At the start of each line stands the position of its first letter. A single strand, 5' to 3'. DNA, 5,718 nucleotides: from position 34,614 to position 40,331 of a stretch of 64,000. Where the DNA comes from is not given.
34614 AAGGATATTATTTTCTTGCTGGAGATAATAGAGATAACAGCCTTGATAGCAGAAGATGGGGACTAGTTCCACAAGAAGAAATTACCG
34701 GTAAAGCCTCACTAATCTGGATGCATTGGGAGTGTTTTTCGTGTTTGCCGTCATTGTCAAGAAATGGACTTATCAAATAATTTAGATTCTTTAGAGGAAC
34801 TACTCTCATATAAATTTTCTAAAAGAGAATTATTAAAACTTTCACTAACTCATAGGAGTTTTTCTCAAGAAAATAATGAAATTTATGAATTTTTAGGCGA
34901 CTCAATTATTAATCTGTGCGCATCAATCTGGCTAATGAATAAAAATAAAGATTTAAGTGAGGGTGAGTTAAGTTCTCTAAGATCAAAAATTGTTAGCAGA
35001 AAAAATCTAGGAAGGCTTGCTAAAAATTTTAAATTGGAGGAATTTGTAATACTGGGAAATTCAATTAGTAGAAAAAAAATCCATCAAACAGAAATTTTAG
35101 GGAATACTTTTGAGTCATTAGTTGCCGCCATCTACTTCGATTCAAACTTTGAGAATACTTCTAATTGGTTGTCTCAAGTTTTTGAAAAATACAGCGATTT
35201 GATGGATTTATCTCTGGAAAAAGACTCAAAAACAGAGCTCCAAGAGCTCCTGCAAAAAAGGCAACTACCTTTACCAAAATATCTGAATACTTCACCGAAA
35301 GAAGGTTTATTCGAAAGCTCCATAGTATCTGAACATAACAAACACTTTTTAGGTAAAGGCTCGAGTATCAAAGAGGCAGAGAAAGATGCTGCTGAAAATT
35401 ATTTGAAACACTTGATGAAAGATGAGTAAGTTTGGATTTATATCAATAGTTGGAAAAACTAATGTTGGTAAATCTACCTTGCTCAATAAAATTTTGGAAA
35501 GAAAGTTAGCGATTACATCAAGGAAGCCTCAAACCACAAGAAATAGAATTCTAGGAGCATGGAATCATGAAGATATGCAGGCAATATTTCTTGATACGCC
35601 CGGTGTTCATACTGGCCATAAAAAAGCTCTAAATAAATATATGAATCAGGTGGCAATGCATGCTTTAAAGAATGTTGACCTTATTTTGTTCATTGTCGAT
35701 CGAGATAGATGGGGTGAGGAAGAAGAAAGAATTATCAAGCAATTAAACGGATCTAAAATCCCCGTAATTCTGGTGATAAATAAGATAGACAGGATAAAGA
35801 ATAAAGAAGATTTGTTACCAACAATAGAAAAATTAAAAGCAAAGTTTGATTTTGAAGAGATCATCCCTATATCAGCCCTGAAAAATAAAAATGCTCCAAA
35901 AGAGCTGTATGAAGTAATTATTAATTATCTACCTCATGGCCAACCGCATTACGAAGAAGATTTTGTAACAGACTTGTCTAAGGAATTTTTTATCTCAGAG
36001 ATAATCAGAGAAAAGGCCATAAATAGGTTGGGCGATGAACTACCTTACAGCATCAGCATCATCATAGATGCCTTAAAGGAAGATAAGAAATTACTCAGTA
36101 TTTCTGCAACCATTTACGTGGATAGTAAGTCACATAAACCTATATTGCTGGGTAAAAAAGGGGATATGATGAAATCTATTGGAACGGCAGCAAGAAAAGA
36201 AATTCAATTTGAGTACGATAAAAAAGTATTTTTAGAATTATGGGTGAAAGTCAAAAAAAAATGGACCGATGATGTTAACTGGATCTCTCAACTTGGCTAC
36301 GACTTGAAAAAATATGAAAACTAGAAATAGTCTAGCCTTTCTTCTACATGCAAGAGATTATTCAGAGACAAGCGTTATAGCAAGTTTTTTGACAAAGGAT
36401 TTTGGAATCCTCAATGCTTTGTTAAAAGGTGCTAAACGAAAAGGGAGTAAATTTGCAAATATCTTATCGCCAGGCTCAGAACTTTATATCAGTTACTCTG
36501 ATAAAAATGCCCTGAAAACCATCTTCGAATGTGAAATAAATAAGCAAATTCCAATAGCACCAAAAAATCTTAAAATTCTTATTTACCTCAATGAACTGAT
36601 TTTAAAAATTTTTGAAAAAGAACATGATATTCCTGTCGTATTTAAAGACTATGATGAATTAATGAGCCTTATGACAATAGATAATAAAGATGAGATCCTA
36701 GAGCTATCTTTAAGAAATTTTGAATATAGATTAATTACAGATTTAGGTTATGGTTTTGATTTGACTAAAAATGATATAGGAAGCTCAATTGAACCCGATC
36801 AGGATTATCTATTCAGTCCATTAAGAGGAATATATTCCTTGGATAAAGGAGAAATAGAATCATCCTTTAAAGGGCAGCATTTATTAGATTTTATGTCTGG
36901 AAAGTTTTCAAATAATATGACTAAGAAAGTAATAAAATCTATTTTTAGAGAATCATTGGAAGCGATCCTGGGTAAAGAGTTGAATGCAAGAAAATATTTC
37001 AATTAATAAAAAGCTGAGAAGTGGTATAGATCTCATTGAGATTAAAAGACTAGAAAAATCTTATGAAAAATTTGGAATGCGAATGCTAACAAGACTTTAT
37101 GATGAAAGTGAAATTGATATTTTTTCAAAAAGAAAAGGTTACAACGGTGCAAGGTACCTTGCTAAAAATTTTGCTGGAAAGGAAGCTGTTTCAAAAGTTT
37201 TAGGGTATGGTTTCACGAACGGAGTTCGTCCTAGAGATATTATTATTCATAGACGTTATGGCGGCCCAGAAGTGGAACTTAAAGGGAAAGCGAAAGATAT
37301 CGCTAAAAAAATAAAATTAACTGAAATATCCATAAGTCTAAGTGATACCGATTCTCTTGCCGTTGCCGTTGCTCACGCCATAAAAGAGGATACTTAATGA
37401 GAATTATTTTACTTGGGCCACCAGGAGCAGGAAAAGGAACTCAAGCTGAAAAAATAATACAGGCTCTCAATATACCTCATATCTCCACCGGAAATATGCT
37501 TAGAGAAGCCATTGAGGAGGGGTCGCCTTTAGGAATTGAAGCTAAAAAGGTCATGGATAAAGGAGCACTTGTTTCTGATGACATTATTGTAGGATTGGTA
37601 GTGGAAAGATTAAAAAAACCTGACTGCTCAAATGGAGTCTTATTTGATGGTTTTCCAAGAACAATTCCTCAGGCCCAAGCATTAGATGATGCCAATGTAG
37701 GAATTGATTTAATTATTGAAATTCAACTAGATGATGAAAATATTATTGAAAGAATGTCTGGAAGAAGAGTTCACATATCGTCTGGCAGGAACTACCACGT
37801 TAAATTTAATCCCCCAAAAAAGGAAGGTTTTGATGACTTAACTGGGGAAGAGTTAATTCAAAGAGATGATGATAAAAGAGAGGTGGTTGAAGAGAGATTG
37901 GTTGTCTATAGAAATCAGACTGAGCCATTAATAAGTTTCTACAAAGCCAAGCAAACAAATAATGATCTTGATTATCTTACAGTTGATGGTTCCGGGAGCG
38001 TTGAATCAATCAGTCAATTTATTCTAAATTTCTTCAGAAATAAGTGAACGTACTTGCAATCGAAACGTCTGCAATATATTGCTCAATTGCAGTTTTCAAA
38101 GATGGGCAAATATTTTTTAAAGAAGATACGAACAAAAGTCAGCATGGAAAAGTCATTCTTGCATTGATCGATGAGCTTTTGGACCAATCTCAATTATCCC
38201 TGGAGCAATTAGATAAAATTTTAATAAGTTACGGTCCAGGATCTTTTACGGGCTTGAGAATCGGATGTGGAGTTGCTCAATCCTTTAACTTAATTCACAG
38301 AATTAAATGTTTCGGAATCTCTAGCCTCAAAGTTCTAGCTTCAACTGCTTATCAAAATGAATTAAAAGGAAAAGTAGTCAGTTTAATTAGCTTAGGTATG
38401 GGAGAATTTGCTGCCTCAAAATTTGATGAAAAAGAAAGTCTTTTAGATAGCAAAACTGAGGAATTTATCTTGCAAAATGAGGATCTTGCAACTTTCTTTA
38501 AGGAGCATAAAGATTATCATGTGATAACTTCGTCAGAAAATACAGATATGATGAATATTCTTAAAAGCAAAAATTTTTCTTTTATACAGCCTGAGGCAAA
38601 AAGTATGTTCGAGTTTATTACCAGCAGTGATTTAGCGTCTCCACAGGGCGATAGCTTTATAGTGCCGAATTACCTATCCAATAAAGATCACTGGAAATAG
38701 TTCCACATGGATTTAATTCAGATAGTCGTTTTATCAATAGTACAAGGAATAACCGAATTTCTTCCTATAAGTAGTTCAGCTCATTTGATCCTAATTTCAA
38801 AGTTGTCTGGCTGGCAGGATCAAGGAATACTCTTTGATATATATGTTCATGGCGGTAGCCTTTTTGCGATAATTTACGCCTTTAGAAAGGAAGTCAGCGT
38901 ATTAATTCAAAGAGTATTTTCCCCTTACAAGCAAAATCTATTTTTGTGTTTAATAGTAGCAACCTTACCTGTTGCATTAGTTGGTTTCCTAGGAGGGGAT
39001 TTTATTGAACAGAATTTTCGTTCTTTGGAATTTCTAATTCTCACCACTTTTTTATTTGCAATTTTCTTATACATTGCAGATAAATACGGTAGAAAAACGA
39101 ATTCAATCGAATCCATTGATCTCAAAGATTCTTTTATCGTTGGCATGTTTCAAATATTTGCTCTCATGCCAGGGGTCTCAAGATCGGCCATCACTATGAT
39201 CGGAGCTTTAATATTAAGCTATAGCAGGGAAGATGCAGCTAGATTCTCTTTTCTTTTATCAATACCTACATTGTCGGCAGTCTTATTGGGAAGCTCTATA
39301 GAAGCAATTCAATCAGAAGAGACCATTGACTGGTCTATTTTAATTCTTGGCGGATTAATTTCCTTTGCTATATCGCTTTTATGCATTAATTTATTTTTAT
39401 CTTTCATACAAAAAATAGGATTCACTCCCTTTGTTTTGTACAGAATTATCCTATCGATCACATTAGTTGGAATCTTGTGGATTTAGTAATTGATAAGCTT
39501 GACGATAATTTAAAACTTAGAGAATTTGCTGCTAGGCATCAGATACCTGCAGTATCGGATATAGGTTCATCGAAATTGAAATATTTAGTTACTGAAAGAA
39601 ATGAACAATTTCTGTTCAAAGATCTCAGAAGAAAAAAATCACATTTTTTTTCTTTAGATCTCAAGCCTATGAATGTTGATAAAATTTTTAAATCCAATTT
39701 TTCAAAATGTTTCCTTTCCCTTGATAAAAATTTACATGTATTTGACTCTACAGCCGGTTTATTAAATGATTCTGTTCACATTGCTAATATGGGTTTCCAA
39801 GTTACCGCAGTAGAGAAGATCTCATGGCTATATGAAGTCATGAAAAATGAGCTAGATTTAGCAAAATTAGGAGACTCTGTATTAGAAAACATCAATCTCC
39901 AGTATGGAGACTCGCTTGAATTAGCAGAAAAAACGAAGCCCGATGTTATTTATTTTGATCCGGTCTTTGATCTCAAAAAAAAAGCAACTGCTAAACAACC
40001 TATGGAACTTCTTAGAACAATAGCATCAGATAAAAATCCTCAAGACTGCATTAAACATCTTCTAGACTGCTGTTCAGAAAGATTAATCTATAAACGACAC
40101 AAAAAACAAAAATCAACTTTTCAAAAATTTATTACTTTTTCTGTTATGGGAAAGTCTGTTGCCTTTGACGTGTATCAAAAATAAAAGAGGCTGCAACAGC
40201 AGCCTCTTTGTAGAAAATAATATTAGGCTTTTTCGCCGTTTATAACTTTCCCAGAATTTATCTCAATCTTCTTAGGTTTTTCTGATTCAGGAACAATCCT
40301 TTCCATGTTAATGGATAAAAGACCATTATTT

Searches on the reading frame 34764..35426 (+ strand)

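Call 81: search_protein_families(library=pfam, proteins=[window:34764-35426:+], max_evalue=0.00001)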
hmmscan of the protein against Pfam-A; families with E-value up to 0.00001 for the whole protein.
window:34764-35426:+ (221 aa): 3 families
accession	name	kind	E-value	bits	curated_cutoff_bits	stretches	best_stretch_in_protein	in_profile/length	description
PF14622.11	Ribonucleas_3_3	-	1.8e-25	90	35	1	21-138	2-122/128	Ribonuclease-III-like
PF00636.31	Ribonuclease_3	-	1.4e-20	74.4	27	1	41-127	3-101/102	Ribonuclease III domain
PF00035.32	dsrm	-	3.1e-08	34.5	23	1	156-217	2-66/66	Double-stranded RNA binding motif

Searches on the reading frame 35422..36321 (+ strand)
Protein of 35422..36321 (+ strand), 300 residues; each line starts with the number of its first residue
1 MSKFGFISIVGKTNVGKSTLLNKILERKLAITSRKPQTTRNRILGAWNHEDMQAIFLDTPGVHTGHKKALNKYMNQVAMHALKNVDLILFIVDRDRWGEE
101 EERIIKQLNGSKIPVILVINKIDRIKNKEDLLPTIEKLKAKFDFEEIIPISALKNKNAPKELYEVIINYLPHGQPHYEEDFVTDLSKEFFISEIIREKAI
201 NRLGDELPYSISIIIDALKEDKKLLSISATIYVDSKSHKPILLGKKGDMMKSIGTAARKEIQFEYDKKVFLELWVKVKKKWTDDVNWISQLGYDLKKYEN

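Call 82: search_protein_families(library=pfam, proteins=[window:35422-36321:+], max_evalue=0.00001)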
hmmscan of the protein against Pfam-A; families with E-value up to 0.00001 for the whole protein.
window:35422-36321:+ (300 aa): 7 families
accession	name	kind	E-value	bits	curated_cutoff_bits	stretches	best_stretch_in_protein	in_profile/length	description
PF01926.29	MMR_HSR1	-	2.1e-27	95.9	21.9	1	7-121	2-113/113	50S ribosome-binding GTPase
PF07650.23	KH_2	-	5.4e-16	58.6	22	1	206-281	1-77/78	KH domain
PF00009.33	GTP_EFTU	-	7.8e-15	55.4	26.5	1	7-172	6-188/188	Elongation factor Tu GTP binding domain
PF02421.24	FeoB_N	-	1.9e-13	50.6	27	1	7-158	3-149/156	Ferrous iron transport protein B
PF00350.29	Dynamin_N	-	6e-10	39.8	27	0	7-40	1-34/168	Dynamin family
PF03193.22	RsgA_GTPase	-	8.8e-08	32.6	30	0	7-63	109-169/174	RsgA GTPase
PF04548.22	AIG1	-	6.2e-07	29.4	27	1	9-109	5-108/212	AIG1 family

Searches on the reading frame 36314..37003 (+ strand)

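Call 82: search_protein_families(library=pfam, proteins=[window:36314-37003:+], max_evalue=0.00001)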
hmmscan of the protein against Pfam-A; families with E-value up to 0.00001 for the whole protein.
window:36314-37003:+ (230 aa): 2 families
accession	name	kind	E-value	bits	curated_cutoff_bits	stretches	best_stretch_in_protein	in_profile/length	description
PF11967.14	RecO_N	-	2.8e-16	59.8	27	1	1-76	1-77/80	Recombination protein O N terminal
PF02565.21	RecO_C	-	1.2e-11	45.1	22.1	1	88-225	9-155/157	Recombination protein O C terminal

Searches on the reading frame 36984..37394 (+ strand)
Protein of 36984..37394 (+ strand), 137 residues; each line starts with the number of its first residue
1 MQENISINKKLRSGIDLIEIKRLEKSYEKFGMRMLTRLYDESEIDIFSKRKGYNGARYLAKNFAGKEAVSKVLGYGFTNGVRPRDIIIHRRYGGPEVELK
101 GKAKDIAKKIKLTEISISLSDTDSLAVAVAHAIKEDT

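Call 82: search_protein_families(library=pfam, proteins=[window:36984-37394:+], max_evalue=0.00001)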
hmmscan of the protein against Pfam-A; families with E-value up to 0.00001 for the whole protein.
window:36984-37394:+ (137 aa): 1 family
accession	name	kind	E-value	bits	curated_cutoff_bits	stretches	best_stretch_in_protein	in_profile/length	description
PF01648.25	ACPS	-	1.7e-11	44.6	25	1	14-113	3-102/111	4'-phosphopantetheinyl transferase superfamily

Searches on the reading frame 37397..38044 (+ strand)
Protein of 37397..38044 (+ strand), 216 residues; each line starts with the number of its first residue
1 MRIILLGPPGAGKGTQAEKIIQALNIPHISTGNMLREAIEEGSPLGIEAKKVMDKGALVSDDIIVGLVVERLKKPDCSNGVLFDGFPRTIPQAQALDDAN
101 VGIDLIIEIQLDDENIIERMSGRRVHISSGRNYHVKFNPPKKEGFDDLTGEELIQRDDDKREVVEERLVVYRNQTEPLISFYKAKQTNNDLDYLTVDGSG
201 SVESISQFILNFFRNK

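Call 82: search_protein_families(library=pfam, proteins=[window:37397-38044:+], max_evalue=0.00001)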
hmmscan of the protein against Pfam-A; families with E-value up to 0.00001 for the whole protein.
window:37397-38044:+ (216 aa): 4 families
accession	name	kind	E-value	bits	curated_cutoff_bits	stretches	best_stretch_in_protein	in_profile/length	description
PF00406.28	ADK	-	4.7e-53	179.8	26.8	1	5-186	1-150/151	Adenylate kinase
PF13207.12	AAA_17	-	9.5e-27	94.4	27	1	6-124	1-123/136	AAA domain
PF05191.20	ADK_lid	-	1.6e-16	60.3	26.6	1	123-158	1-36/36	Adenylate kinase, active site lid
PF17213.9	Hydin_ADK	-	3.9e-06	27.6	27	0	59-85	169-195/196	Hydin Adenylate kinase-like domain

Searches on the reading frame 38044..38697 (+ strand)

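Call 82: search_protein_families(library=pfam, proteins=[window:38044-38697:+], max_evalue=0.00001)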
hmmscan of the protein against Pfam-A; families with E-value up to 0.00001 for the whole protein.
window:38044-38697:+ (218 aa): 1 family
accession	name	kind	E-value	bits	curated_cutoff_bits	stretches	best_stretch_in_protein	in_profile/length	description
PF00814.31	TsaD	-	2.4e-21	77.1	24.8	1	32-188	27-187/264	tRNA N6-adenosine threonylcarbamoyltransferase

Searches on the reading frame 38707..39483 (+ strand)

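Call 82: search_protein_families(library=pfam, proteins=[window:38707-39483:+], max_evalue=0.00001)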
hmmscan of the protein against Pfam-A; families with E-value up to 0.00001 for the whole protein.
window:38707-39483:+ (259 aa): 1 family
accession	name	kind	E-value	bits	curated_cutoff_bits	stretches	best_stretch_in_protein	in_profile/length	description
PF02673.24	BacA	-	3e-69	234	33.4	1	7-251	2-256/257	Bacitracin resistance protein BacA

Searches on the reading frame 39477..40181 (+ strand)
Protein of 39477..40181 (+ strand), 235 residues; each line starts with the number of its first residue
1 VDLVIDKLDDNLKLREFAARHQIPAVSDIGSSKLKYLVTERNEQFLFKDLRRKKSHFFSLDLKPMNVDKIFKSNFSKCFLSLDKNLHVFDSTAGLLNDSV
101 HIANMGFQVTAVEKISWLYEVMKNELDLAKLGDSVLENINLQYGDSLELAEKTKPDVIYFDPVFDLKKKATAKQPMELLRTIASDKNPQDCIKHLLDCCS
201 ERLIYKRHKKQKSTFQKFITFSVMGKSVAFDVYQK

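Call 82: search_protein_families(library=pfam, proteins=[window:39477-40181:+], max_evalue=0.00001)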
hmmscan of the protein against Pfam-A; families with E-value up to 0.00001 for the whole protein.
window:39477-40181:+ (235 aa): 1 family
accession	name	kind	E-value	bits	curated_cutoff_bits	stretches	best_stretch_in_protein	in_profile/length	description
PF04445.19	SAM_MT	-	3.7e-20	72.8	26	1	84-234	71-229/230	Putative SAM-dependent methyltransferase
